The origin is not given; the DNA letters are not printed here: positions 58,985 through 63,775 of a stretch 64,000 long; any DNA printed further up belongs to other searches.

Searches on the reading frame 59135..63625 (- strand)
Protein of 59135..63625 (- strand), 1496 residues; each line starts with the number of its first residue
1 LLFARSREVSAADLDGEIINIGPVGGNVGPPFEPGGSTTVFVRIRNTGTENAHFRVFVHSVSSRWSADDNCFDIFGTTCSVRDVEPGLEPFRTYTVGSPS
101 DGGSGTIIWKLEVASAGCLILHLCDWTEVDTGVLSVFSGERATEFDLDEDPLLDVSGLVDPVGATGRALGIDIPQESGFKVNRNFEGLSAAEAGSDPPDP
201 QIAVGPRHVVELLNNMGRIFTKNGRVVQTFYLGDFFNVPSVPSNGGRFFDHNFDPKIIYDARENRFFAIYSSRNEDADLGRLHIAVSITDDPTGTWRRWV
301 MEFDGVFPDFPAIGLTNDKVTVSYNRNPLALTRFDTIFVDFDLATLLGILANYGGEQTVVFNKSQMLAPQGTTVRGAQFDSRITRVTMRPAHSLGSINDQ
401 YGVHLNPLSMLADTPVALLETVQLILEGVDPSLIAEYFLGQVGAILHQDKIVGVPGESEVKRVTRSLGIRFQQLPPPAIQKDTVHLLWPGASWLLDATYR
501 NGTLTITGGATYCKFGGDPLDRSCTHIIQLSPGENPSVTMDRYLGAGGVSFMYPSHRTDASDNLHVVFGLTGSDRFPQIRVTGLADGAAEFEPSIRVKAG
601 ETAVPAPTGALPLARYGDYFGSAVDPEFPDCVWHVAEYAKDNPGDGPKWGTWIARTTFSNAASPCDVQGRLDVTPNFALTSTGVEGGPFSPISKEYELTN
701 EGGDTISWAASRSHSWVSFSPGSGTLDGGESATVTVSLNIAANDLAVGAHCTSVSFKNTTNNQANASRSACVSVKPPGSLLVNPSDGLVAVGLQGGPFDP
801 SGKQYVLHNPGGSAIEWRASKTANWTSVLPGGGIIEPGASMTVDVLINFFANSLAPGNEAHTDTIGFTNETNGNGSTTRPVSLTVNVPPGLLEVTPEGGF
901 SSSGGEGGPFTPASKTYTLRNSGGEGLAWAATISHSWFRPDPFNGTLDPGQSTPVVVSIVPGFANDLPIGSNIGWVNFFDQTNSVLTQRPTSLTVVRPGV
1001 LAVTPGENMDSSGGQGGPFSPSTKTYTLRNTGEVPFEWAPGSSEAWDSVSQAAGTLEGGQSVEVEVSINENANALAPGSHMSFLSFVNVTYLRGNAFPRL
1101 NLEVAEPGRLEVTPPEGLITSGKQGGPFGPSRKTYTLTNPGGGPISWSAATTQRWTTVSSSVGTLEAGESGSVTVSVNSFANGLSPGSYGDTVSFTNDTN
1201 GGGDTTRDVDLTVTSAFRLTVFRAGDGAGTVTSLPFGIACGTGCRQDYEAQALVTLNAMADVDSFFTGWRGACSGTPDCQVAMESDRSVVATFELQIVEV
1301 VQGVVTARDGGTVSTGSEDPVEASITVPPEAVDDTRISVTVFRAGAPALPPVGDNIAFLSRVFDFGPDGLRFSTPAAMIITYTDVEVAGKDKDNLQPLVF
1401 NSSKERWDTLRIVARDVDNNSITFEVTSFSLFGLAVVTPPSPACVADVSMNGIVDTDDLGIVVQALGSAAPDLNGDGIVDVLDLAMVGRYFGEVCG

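Call 65: search_protein_families(library=pfam, proteins=[window:59135-63625:-], max_evalue=0.00001)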
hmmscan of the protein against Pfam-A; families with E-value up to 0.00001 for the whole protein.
window:59135-63625:- (1496 aa): 4 families
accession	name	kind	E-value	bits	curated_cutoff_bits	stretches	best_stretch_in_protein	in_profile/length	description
PF19190.6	BACON_2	-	1.3e-25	89.5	25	2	1134-1202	22-88/94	Viral BACON domain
PF22544.2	HYDIN_VesB_CFA65-like_Ig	-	6.5e-18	65.3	25.5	0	1132-1195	22-84/100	HYDIN/CFA65/VesB-like, Ig-like domain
PF24507.1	Ig_CFAP65_4th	-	2.7e-08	34.6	27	0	917-961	2-48/76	CFAP65, fourth Ig-like domain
PF00635.32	Motile_Sperm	-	3.6e-08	33.7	25.9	0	1110-1181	2-71/109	MSP (Major sperm protein) domain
